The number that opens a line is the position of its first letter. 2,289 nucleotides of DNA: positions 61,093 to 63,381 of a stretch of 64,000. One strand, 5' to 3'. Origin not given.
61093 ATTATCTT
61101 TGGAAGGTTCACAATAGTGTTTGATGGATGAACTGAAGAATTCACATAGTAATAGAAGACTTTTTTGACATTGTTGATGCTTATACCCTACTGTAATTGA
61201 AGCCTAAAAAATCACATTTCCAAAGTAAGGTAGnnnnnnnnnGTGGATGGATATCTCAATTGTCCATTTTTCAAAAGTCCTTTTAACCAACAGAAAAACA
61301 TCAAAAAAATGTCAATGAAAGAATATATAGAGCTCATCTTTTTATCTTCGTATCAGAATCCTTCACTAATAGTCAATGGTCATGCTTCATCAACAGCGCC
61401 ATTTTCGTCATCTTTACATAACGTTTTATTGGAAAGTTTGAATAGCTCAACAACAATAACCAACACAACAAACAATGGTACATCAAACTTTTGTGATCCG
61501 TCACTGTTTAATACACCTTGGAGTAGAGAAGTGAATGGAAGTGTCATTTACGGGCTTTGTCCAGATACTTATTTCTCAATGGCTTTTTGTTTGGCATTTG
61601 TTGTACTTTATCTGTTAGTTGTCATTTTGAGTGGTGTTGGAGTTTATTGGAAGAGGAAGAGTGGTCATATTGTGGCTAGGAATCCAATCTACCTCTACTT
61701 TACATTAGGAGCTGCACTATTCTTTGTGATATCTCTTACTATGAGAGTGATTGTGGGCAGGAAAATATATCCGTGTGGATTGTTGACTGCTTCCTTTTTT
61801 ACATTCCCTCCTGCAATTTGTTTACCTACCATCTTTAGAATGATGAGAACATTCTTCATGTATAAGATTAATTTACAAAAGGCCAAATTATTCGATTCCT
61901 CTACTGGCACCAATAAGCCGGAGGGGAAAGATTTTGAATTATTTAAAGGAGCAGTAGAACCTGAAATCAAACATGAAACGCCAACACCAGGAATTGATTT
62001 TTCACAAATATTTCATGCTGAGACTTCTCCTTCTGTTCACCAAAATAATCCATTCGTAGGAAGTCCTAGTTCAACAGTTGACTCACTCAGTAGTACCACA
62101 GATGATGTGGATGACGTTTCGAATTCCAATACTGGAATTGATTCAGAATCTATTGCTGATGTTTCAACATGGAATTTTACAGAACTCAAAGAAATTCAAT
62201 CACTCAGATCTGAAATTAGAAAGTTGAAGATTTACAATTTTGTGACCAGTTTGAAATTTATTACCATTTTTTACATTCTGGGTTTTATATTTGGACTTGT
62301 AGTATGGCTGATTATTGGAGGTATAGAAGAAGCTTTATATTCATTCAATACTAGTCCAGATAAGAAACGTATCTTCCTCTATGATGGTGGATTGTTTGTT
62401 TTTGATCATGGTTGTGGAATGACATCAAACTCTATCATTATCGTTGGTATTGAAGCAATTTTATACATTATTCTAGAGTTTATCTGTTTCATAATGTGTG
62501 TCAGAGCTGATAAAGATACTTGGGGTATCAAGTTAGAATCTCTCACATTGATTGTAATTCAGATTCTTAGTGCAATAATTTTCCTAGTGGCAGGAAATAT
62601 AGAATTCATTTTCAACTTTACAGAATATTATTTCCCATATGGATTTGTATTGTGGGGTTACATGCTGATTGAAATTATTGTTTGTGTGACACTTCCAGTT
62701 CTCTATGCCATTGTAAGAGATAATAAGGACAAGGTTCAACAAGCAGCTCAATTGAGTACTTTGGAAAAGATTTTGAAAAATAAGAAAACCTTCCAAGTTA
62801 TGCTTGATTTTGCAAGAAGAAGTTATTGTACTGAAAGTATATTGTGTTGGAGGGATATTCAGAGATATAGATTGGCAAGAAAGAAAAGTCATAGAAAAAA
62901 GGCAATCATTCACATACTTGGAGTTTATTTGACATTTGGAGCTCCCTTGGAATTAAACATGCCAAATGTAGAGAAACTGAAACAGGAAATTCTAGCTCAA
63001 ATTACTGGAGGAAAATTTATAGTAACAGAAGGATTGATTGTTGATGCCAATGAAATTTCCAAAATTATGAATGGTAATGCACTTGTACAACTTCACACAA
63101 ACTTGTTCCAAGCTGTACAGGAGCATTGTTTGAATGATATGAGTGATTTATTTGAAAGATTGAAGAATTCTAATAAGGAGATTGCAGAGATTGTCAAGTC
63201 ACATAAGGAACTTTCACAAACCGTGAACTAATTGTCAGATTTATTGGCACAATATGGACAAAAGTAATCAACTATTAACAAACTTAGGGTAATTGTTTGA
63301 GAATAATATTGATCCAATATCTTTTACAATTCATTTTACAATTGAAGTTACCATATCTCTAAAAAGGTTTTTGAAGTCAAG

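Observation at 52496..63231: Two paralogous 7TM receptor-RGS fusion genes about 9 kb apart on the same strand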

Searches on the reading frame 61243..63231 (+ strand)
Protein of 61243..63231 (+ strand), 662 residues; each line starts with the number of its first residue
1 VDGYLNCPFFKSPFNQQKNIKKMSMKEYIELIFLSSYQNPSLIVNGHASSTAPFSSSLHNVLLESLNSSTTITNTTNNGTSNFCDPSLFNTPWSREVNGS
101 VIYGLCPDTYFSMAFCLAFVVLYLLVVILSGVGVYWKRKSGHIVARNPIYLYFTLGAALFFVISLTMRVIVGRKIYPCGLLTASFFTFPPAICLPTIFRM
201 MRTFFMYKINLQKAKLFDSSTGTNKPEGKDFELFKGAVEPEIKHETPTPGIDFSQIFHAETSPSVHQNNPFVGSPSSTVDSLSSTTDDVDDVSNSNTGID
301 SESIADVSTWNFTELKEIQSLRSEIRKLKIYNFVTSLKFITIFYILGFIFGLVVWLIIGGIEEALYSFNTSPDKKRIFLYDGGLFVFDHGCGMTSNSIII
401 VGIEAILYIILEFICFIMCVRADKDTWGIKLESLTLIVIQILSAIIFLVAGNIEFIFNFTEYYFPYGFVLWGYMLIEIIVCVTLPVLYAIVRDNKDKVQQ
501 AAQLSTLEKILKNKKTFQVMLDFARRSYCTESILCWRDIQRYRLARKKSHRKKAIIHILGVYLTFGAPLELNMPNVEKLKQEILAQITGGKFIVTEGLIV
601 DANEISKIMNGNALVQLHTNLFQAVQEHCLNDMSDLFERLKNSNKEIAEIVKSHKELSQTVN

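Call 3: search_protein_families(library=pfam, proteins=[window:61243-63231:+], max_evalue=1)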
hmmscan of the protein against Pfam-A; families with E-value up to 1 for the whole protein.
window:61243-63231:+ (662 aa): 2 families
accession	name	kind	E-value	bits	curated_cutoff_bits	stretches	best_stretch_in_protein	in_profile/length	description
PF00615.24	RGS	-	1.1e-07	32.6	23.9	1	507-634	2-101/117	Regulator of G protein signaling domain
PF09361.15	Phasin_2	-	0.13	12.9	24.9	1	603-653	48-98/100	Phasin protein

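Call 5: find_homologous_proteins(query=window:61243-63228:+)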
Query window:61243-63228:+ (662 aa): 10 proteins with E <= 0.001 among 8000 candidates.
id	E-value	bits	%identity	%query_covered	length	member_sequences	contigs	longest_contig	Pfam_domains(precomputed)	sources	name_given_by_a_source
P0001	0.0e+0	1442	100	97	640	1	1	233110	PF00615.25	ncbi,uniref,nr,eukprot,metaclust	ncbi:predicted protein [Naegleria gruberi]|uniref:Predicted protein n=1 Tax=Naegleria gruberi TaxID=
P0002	2.6e-197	676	51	88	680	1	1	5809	PF00615.25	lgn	-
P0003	2.1e-185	636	54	56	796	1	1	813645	PF00615.25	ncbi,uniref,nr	ncbi:hypothetical protein C9374_011232 [Naegleria lovaniensis]|uniref:RGS domain-containing protein 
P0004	9.2e-185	634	49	90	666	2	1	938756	PF00615.25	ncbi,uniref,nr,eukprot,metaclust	ncbi:predicted protein [Naegleria gruberi]|uniref:Predicted protein n=1 Tax=Naegleria gruberi TaxID=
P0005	2.3e-162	560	48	88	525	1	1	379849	PF00615.25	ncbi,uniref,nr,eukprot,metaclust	ncbi:predicted protein [Naegleria gruberi]|uniref:Predicted protein n=1 Tax=Naegleria gruberi TaxID=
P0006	8.2e-154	532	44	89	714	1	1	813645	PF00615.25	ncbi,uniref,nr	ncbi:hypothetical protein C9374_011233 [Naegleria lovaniensis]|uniref:RGS domain-containing protein 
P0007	4.0e-139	483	46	78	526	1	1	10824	PF00615.25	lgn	-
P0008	8.6e-139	482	45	78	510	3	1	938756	PF00615.25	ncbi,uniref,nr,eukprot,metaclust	ncbi:predicted protein [Naegleria gruberi]|uniref:Predicted protein n=1 Tax=Naegleria gruberi TaxID=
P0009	5.4e-126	440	44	73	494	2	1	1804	-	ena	-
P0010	8.2e-116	406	53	54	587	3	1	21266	PF00615.25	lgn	-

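Call 26: predict_structure(alignment_id=A1)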
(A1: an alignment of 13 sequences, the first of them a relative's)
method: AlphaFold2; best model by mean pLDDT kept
length: 640 residues; sequences in the alignment: 13
mean_pLDDT: 60.8   pTM: 0.50
mean pLDDT of the five models: 60.8, 58.1, 57.9, 55.5, 53.2
residues with pLDDT >= 90: 25; 70-90: 224; 50-70: 177; < 50: 214
segments of 3 or more residues with pLDDT < 50: 1-59, 197-296, 353-368, 546-549, 568-592, 634-640
pLDDT, mean of each block of 10 residues (from residue 1): 44 33 28 34 32 37 68 70 72 85 93 85 81 87 79 68 81 85 77 52 29 27 28 30 29 28 25 32 35 51 78 84 86 79 65 44 46 73 89 88 75 88 80 61 64 86 87 69 61 71 61 74 64 69 50 62 55 39 44 54 68 66 64 45
secondary structure, 60 per line:
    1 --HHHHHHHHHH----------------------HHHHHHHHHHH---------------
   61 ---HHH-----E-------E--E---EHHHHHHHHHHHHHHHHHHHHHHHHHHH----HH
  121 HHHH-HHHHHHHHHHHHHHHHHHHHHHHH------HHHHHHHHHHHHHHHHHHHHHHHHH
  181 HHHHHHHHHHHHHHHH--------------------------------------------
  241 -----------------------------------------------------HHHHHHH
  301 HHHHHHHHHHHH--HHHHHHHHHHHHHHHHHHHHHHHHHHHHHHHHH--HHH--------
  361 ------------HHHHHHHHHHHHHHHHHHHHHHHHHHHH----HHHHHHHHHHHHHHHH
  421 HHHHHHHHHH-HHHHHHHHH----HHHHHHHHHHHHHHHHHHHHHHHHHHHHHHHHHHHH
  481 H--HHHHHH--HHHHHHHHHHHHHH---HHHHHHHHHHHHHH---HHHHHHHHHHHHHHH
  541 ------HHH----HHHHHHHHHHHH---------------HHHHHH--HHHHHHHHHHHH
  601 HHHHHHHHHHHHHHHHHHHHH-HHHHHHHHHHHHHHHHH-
elements in order: H3-12 H35-45 H88-114 H119-124 H126-149 H156-196 H294-312 H315-347 H373-400 H405-430 H432-440 H445-481 H484-489 H492-505 H509-522 H526-540 H554-565 H581-586 H589-621 H623-639

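Call 37: find_encoding_contigs(protein=P0003, flank=10000, max_places=2)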
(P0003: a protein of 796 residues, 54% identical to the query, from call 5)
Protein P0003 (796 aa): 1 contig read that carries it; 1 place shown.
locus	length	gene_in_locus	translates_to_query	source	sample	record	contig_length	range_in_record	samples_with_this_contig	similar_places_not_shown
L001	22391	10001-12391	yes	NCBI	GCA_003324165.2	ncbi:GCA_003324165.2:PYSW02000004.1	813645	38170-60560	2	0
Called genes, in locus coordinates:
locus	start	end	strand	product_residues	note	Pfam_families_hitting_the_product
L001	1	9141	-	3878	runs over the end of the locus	-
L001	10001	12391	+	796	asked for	PF00615:RGS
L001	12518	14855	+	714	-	PF00615:RGS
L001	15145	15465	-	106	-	-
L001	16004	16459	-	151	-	-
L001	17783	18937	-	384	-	-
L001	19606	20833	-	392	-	-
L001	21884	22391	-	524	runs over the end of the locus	-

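Call 38: find_encoding_contigs(protein=P0004, flank=10000, max_places=2)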
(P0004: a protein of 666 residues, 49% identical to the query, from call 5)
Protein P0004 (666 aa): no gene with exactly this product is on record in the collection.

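Call 40: find_encoding_contigs(protein=P0008, flank=10000, max_places=2)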
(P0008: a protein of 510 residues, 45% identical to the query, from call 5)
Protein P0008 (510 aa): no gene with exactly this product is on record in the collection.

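Call 52: search_protein_families(library=pfam, alignment_id=A4, max_evalue=0.1)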
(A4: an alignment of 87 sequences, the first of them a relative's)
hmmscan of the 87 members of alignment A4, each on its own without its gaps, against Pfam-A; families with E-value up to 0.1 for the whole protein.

A. member 1, P0001 (640 aa): 1 family
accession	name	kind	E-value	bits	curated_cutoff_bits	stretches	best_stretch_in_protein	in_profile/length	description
PF00615.24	RGS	-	1.1e-07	32.6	23.9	1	485-612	2-101/117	Regulator of G protein signaling domain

B. families by the number of members that match (of 87 scanned): 44 families (the first 25 are shown)
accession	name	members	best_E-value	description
PF00615.24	RGS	74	8.1e-23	Regulator of G protein signaling domain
PF09128.16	RGS-like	15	0.00014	Regulator of G protein signalling-like domain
PF00003.28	7tm_3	8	1.2e-06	7 transmembrane sweet-taste receptor of 3 GCPR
PF03161.18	LAGLIDADG_2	2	0.031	LAGLIDADG DNA endonuclease family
PF13475.11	DUF4116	1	3.7e-97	Domain of unknown function (DUF4116)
PF25390.1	WD40_RLD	1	0.00014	RCC1-like domain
PF10374.15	EST1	1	0.0018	Telomerase activating protein Est1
PF19351.4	DUF5929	1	0.0022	Domain of unknown function (DUF5929)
PF01545.26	Cation_efflux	1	0.003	Cation efflux family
PF11397.14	GlcNAc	1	0.0038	Glycosyltransferase (GlcNAc)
PF07672.19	MFS_Mycoplasma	1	0.004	Mycoplasma MFS transporter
PF13567.11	DUF4131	1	0.0046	Domain of unknown function (DUF4131)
PF17353.8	DUF5381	1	0.0069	Family of unknown function (DUF5381)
PF13540.12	RCC1_2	1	0.01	Regulator of chromosome condensation (RCC1) repeat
PF09685.15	DUF4870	1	0.011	Domain of unknown function (DUF4870)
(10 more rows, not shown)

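Call 68: fold_search(model_id=the predicted structure, library=pdb)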
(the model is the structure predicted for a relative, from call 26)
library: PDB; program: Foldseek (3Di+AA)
matches with E <= 10: 313; with E <= 0.001: 0
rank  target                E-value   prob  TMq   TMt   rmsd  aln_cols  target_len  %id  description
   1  9jr0_B                4.3e-01  0.92  0.23  0.21  11.4       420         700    7  GABA-DGABAB-Gi-complex (released 2025-10-22)
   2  7sr1_B                6.1e-01  0.84  0.11  0.41   7.8       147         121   16  Crystal structure of the human SNX25 regulator of G-protein signalling (RGS) domain (released 2021-11-17)
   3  8z67                  7.2e-01  0.69  0.22  0.39  10.9       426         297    9  Cryo-EM structure of the hGPR68-Gs complex in pH6.8 (released 2025-04-23)
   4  1ezt                  7.8e-01  0.96  0.13  0.55   9.9       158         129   13  HIGH-RESOLUTION SOLUTION STRUCTURE OF FREE RGS4 BY NMR (released 2001-01-15)
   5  9ejz_R                7.8e-01  0.94  0.28  0.54   7.7       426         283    9  Human M5 muscarinic acetylcholine receptor complex with mini-Gq, agonist acetylcholine and positive allosteric modulat (released 2025-08-13)
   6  9uwl_A                8.2e-01  0.85  0.25  0.52   7.8       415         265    8  Cryo-EM structure of human V1aR bound with SRX246 at a resolution of 2.6 angstrom (released 2026-02-04)
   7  8wst_R                8.6e-01  0.82  0.24  0.47  10.3       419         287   11  Cryo-EM structure of Melanin-Concentrating Hormone Receptor 2 with MCH (released 2024-06-19)
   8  9jcp_R                9.3e-01  0.72  0.23  0.42  11.7       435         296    9  Cryo-EM structure of the proton-sensing GPCR (GPR4)-Gq protein complex at pH 7.4 (released 2025-07-09)
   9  4ekc_B                9.7e-01  0.90  0.12  0.51  13.6       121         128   17  Structure of human regulator of G protein signaling 2 (RGS2) in complex with murine Galpha-q(R183C) (released 2013-01-30)
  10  9hap_R                9.7e-01  0.54  0.24  0.39  15.9       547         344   11  Cryo-EM structure of inactive human arginine-vasopressin (AVP) V2 receptor (V2R) with tolvaptan (released 2025-06-04)
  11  1agr_E                1.0e+00  0.89  0.12  0.52   9.7       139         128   12  COMPLEX OF ALF4-ACTIVATED GI-ALPHA-1 WITH RGS4 (released 1997-06-16)
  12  9jfw_R                1.1e+00  0.54  0.22  0.39  10.5       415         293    8  Cryo-EM structure of GPR4 complexed with Gs in pH6.8 (released 2025-04-23)
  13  7zl9                  1.1e+00  0.54  0.28  0.41  15.2       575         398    9  Crystal structure of human GPCR Niacin receptor (HCA2) (released 2023-04-12)
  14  8szh_A                1.1e+00  0.75  0.24  0.19   8.5       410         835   10  Cryo-EM structure of cinacalcet-bound human calcium-sensing receptor CaSR-Gi complex in lipid nanodiscs (released 2024-02-07)
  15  7sr1_A                1.1e+00  0.69  0.12  0.41   7.5       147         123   16  Crystal structure of the human SNX25 regulator of G-protein signalling (RGS) domain (released 2021-11-17)
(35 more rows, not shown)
